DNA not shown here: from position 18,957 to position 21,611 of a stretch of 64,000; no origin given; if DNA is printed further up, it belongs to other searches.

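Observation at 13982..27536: Chemosensory module wired into a multi-step phosphorelay, adjacent to type IV pilus genes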

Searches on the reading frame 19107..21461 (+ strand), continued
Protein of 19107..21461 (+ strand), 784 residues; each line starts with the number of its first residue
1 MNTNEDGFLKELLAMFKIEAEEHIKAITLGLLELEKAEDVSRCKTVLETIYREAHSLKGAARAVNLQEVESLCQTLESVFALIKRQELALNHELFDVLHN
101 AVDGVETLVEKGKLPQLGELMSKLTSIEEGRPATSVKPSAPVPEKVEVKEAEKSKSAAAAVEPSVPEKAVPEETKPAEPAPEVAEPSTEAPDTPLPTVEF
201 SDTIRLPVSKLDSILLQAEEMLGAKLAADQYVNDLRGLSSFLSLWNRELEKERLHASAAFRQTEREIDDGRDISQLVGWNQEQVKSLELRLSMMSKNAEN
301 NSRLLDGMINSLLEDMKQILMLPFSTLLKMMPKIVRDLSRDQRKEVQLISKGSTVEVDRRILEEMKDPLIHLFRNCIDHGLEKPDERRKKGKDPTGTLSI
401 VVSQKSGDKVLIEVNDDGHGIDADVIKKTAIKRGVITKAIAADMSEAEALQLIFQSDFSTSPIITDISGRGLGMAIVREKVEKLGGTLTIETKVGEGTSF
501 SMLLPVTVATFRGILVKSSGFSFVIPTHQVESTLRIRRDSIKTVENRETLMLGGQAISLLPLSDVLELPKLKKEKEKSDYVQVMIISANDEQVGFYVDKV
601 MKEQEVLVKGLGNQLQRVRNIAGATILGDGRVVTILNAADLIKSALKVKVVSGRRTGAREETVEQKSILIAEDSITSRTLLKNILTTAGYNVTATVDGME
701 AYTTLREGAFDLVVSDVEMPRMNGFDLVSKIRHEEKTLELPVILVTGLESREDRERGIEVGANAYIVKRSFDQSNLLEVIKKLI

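Call 24: search_solved_structures(query=window:19107-21461:+, max_evalue=1e-10, show_alignments=2)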
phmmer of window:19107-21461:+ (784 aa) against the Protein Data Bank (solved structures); distinct sequences matched with E-value up to 1e-10: 100 (the best 60 are shown).
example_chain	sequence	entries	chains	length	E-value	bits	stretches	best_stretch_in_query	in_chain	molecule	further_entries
2ch4_A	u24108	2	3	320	7.6e-68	232.7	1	321-641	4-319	CHEMOTAXIS PROTEIN CHEA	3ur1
3ja6_C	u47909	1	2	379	9.5e-68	232.4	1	312-641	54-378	Chemotaxis protein CheA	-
1b3q_A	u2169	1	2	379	2.3e-67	231.2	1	312-641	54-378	PROTEIN (CHEMOTAXIS PROTEIN CHEA)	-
4jpb_A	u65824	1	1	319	6.7e-66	226.3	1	321-641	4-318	Chemotaxis protein CheA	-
6s1k_A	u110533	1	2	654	3.8e-57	197.4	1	310-640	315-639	Chemotaxis protein CheA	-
8c5v_A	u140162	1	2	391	9.6e-56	192.8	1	310-639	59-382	Chemotaxis protein CheA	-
1i5d_A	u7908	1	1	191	3e-46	161.4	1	318-507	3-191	CHEMOTAXIS PROTEIN CHEA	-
4xiv_A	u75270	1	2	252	5.4e-46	160.5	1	312-507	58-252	Chemotaxis protein CheA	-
1i58_A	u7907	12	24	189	1e-45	159.6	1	321-507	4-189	CHEMOTAXIS PROTEIN CHEA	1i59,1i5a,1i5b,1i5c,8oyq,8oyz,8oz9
6mi6_A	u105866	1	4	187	2.3e-45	158.4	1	320-505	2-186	Chemotaxis protein CheA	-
3to5_A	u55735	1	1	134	1.9e-18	69.4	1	666-782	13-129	CheY homolog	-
4hns_A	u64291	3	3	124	2e-18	69.4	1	667-782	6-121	Chemotaxis protein CheY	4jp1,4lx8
4hnq_A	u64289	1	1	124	3.8e-18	68.5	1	667-782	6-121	Chemotaxis protein CheY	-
4hnr_A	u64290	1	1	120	4.7e-17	64.9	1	667-783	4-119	Chemotaxis protein CheY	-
4h60_A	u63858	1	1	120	4.8e-17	64.9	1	667-783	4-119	Chemotaxis protein CheY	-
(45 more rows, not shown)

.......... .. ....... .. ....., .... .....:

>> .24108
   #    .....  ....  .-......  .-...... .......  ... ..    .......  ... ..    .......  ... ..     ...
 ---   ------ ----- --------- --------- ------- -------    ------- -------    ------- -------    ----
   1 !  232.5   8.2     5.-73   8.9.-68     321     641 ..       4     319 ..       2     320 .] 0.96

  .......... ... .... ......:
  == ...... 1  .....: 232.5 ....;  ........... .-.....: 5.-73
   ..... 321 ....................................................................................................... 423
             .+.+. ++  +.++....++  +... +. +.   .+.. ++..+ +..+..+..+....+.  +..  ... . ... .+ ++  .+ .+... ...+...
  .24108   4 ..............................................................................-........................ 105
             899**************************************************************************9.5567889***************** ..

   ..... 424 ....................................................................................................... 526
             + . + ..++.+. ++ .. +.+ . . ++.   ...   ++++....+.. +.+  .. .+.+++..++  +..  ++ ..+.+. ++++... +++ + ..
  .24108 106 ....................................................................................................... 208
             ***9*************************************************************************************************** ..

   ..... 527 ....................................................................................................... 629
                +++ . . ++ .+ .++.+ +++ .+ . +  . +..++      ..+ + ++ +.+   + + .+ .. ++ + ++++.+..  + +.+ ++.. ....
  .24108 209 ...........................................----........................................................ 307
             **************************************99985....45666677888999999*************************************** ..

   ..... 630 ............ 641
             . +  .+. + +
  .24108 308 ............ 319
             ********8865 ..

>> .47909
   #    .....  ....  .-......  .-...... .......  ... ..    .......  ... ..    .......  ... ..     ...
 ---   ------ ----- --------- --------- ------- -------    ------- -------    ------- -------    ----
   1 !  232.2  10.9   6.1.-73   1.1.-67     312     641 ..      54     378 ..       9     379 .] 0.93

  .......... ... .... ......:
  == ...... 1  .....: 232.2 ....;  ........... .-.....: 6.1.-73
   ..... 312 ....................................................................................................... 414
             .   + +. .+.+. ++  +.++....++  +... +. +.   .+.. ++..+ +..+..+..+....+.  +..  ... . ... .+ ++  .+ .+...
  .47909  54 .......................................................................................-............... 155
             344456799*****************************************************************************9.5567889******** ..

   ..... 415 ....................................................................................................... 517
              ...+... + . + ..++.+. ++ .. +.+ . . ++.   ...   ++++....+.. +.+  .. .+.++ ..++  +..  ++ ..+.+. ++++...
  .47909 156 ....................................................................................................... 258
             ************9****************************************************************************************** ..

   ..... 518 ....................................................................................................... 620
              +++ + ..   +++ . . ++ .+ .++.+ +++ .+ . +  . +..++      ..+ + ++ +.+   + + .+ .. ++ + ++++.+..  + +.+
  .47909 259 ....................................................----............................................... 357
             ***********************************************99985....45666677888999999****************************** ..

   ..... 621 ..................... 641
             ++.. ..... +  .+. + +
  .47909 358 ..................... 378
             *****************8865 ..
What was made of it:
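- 19107..21461 (+): CheA-REC hybrid kinase. Order: P1 (Hpt), a Pro/Glu/Ala-rich linker with no P2, an extended P3 hairpin (residues ~204-321), P4, P5 (CheW-like), REC. Alignment to T. maritima CheA structures gives E 1e-67 (call 24).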

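Call 33: find_encoding_contigs(protein=P0061, flank=10000, max_places=1)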
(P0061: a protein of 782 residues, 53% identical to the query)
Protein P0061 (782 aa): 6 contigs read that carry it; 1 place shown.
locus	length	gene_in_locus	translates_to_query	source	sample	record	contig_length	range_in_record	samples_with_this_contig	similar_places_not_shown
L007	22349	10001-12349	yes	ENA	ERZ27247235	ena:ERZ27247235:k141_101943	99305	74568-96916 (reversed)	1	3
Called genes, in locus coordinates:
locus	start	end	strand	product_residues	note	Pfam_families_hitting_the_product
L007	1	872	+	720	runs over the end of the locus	PF07660:STN (weak), PF03958:Secretin_N, PF00263:Secretin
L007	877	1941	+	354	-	PF00437:T2SSE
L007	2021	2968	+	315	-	PF00890:FAD_binding_2 (faint), PF01134:GIDA (faint), PF01266:DAO (faint), PF01946:Thi4 (weak), PF07992:Pyr_redox_2, PF12831:FAD_oxidored (weak), PF13738:Pyr_redox_3, PF00070:Pyr_redox, +2 more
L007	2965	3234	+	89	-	PF12840:HTH_20 (weak), PF01022:HTH_5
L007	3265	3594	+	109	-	PF00085:Thioredoxin, PF14595:Thioredoxin_9 (weak), PF13098:Thioredoxin_2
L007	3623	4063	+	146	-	PF02566:OsmC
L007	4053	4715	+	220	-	PF00085:Thioredoxin (faint), PF05768:Glrx-like (faint), PF13192:Thioredoxin_3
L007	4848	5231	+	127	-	PF00072:Response_reg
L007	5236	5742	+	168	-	PF01584:CheW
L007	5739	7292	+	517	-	PF01739:CheR, PF07719:TPR_2 (faint), PF13176:TPR_7 (faint), PF13428:TPR_14 (faint), PF14559:TPR_19 (weak), PF12895:ANAPC3 (weak), PF13414:TPR_11, PF13432:TPR_16 (weak), +6 more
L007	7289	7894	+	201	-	PF01584:CheW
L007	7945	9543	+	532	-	PF00672:HAMP, PF00015:MCPsignal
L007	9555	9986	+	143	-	PF01627:Hpt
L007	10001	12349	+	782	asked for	PF01627:Hpt, PF02518:HATPase_c, PF01584:CheW, PF00072:Response_reg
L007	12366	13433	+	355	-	PF00072:Response_reg, PF01339:CheB_methylest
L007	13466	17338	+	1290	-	PF00072:Response_reg, PF01590:GAF, PF13185:GAF_2, PF13492:GAF_3, PF01590:GAF, PF13185:GAF_2, PF00512:HisKA, PF02518:HATPase_c, +5 more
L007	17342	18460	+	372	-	PF00072:Response_reg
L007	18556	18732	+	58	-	-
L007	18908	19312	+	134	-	-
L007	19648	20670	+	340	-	PF02618:YceG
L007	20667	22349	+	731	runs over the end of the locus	PF00580:UvrD-helicase, PF13604:AAA_30 (faint), PF01443:Viral_helicase1 (faint), PF13245:AAA_19, PF13361:UvrD_C, PF13538:UvrD_C_2, PF21196:PcrA_UvrD_tudor (weak)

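Call 34: find_encoding_contigs(protein=P0089, flank=10000, max_places=1)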
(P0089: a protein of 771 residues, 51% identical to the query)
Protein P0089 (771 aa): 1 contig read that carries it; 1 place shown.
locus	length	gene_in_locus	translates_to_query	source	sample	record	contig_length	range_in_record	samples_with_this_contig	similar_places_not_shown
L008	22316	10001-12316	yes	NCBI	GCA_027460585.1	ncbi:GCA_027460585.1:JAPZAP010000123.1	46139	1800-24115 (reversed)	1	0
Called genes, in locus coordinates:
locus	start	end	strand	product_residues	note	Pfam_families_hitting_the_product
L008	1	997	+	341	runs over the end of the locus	-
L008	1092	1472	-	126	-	PF01201:Ribosomal_S8e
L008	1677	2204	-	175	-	PF11848:DUF3368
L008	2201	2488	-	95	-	PF01402:RHH_1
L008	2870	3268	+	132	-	-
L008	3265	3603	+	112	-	PF00543:P-II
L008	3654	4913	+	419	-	PF00815:Histidinol_dh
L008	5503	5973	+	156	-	PF01584:CheW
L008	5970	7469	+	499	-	PF01739:CheR, PF13431:TPR_17 (faint), PF00515:TPR_1 (faint), PF07719:TPR_2 (faint), PF13176:TPR_7 (faint), PF13181:TPR_8 (faint), PF12895:ANAPC3 (weak), PF13414:TPR_11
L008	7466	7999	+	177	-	PF01584:CheW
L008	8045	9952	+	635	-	PF00989:PAS, PF08448:PAS_4, PF13426:PAS_9, PF00015:MCPsignal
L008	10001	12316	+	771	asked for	PF01627:Hpt, PF02518:HATPase_c, PF01584:CheW, PF00072:Response_reg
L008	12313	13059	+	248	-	PF00072:Response_reg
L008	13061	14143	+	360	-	PF00072:Response_reg, PF01339:CheB_methylest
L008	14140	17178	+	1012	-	PF00072:Response_reg, PF13185:GAF_2, PF00989:PAS, PF08448:PAS_4, PF13426:PAS_9, PF08447:PAS_3, PF00989:PAS, PF08448:PAS_4, +8 more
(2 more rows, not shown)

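Call 35: find_encoding_contigs(protein=P0057, flank=10000, max_places=1)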
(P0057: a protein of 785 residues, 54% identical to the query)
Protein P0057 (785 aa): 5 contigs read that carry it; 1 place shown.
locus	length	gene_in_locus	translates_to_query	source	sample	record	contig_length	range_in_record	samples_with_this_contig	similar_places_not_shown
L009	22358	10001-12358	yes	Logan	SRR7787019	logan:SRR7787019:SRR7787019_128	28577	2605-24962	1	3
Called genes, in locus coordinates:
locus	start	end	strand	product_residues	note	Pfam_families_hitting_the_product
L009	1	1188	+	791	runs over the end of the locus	PF03958:Secretin_N (faint), PF07660:STN (faint), PF00263:Secretin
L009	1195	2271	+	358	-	PF00437:T2SSE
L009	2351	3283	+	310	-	PF00890:FAD_binding_2 (faint), PF01134:GIDA (faint), PF01266:DAO (faint), PF01946:Thi4 (faint), PF07992:Pyr_redox_2, PF12831:FAD_oxidored (weak), PF13738:Pyr_redox_3, PF00070:Pyr_redox, +1 more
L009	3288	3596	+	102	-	PF12840:HTH_20, PF01022:HTH_5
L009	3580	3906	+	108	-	PF00085:Thioredoxin, PF14595:Thioredoxin_9 (weak), PF13098:Thioredoxin_2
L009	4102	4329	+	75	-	PF09723:Zn_ribbon_8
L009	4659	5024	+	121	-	PF00072:Response_reg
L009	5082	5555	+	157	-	PF01584:CheW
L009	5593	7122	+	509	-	PF01739:CheR, PF13424:TPR_12 (faint), PF00515:TPR_1 (faint), PF07719:TPR_2 (faint), PF13432:TPR_16 (weak), PF23914:TPR_CcmH_CycH (weak), PF25062:ARM_TT21_N (weak), PF14559:TPR_19, +7 more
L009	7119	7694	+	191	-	PF01584:CheW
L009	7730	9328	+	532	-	PF00672:HAMP, PF00015:MCPsignal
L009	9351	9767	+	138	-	PF01627:Hpt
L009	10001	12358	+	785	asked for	PF01627:Hpt, PF02518:HATPase_c, PF01584:CheW, PF00072:Response_reg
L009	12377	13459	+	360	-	PF00072:Response_reg, PF01339:CheB_methylest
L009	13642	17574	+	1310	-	PF00072:Response_reg, PF01590:GAF, PF13185:GAF_2, PF13492:GAF_3, PF01590:GAF, PF13185:GAF_2, PF13492:GAF_3, PF00512:HisKA, +5 more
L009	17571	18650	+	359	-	PF00072:Response_reg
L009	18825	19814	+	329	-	PF01073:3Beta_HSD, PF01370:Epimerase, PF04321:RmlD_sub_bind, PF05368:NmrA, PF07993:NAD_binding_4 (weak), PF13460:NAD_binding_10, PF16363:GDP_Man_Dehyd, PF07993:NAD_binding_4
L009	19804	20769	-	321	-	-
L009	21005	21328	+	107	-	PF03091:CutA1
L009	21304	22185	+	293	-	-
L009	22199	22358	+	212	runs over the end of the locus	PF01618:MotA_ExbB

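Call 44: find_related_loci(query=A2, collection=genome_contigs, flank=10000)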
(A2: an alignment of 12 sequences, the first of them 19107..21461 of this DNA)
Query A2 (784 aa) in genome_contigs; peptide patterns used: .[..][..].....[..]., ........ (x = any residue, [..] = any of these).
600 stretches matched a pattern (row limit reached: there are more); 586 encode a relative of the query (tblastn E <= 1e-3); the best 80 are kept; 80 distinct loci.
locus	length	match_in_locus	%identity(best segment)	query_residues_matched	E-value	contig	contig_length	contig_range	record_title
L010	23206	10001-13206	62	1-784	0e+0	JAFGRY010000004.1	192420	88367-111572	MAG: bacterium isolate Zod_Metabat.86 k87_1306694, whole genome shotgun sequence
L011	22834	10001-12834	55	1-784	0e+0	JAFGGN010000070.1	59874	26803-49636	MAG: bacterium isolate Zod_Metabat.1387 k87_7296978, whole genome shotgun sequence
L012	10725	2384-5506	56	1-784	0e+0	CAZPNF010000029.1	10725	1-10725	MAG TPA_asm: uncultured bacterium isolate binchicken_co262_332 genome assembly, contig: NODE_7038_length_10725_cov_4.143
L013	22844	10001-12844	56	1-784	0e+0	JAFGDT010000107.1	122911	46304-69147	MAG: bacterium isolate Zod_Metabat.1186 k87_9805004, whole genome shotgun sequence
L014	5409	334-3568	53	1-784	0e+0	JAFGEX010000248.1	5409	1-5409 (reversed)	MAG: bacterium isolate Zod_Metabat.1270 k87_9002622, whole genome shotgun sequence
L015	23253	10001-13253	52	1-784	0e+0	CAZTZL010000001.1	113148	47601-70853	MAG TPA_asm: uncultured bacterium isolate binchicken_co94_424 genome assembly, contig: NODE_119_length_113148_cov_13.364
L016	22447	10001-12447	50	1-784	0e+0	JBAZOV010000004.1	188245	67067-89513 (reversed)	MAG: Candidatus Methanoperedens sp. isolate SO_2017_SWC_14 scaffold_90_c1_LP-4_2017, whole genome shotgun sequence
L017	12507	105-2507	49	1-784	0e+0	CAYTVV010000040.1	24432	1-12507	MAG TPA_asm: uncultured Desulfurivibrio sp. isolate ERP113451_co7_199 genome assembly, contig: NODE_1441_length_24432_co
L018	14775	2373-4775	49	1-784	0e+0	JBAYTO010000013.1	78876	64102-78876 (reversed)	MAG: Desulfurivibrionaceae bacterium isolate SO_2016_LW3_10 scaffold00472_LW162_2016, whole genome shotgun sequence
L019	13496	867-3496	48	5-784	0e+0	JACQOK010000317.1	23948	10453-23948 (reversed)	MAG: Betaproteobacteria bacterium isolate NC_groundwater_1279_Ag_S-0.2um_63_76 S_p2_S4_coassembly_k141_2601857, whole ge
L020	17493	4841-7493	50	1-784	0e+0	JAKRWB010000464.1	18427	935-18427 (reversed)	MAG: ANME-2 cluster archaeon isolate MAG_011 MAG_011_Methanosarcinales_contig_3790126, whole genome shotgun sequence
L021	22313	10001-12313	48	1-784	0e+0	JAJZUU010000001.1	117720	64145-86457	MAG: Proteobacteria bacterium isolate SKS4.bin47 NODE_224_length_117720_cov_6.908217, whole genome shotgun sequence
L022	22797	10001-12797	50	1-784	0e+0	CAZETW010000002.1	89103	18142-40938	MAG TPA_asm: uncultured bacterium isolate SRP141376_co1_354 genome assembly, contig: NODE_656_length_89103_cov_47.944491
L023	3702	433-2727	48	1-784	0e+0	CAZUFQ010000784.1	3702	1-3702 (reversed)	MAG TPA_asm: uncultured Enterobacteriaceae bacterium isolate binchicken_co185_61 genome assembly, contig: NODE_62959_len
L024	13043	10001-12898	48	4-784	0e+0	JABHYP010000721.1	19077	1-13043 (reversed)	MAG: Candidatus Latescibacterota bacterium isolate SI047_bin62 k141_1430106, whole genome shotgun sequence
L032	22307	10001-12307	46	1-784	0e+0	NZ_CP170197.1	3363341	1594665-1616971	Sulfuriferula sp. GW1 chromosome, complete genome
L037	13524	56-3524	53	166-784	0e+0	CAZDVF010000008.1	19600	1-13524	MAG TPA_asm: uncultured bacterium isolate binchicken_co256_218 genome assembly, contig: NODE_5726_length_19600_cov_4.409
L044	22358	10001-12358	47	4-784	0e+0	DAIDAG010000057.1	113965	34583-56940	MAG TPA_asm: Sideroxydans sp. isolate clean1836 k141_16793, whole genome shotgun sequence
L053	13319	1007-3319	47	6-784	0e+0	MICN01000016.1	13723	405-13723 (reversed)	MAG: Syntrophus sp. GWC2_56_31 gwc2_scaffold_13624, whole genome shotgun sequence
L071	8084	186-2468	46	1-784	0e+0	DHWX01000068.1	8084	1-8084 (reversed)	MAG TPA_asm: Polaromonas sp. UBA5171 UBA5171_contig_3905, whole genome shotgun sequence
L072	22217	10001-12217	46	1-784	0e+0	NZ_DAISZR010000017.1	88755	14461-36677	MAG: Methylobacter sp. isolate CTOTU25010 NODE_17_length_88755_cov_537.920090, whole genome shotgun sequence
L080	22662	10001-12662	46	5-784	0e+0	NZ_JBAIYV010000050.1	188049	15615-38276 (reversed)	Desulfotomaculum sp. 1211_IL3151 NODE_5_length_188049_cov_22.716100, whole genome shotgun sequence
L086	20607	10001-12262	48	5-784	0e+0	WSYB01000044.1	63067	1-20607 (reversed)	MAG: Geobacteraceae bacterium isolate X3_MetaBAT.27 scaffold_1120, whole genome shotgun sequence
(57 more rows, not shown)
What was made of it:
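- The CheA clade occurs at 44-62% identity in many bacterial phyla and in Methanoperedens/ANME archaea (call 44).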

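Call 64: list_cluster_members(proteins=[P0001, P0121])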
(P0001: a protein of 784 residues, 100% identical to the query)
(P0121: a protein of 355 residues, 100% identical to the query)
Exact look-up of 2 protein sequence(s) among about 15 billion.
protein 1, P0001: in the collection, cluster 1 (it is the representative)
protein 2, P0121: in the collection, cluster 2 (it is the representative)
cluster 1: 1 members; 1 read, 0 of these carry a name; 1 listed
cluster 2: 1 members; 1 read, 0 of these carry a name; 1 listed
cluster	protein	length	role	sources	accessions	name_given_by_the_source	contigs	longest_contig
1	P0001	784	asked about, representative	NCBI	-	-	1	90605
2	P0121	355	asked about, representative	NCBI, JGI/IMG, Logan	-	-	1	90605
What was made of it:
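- Tried and rejected: Cluster look-ups gave no organism name (call 64).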
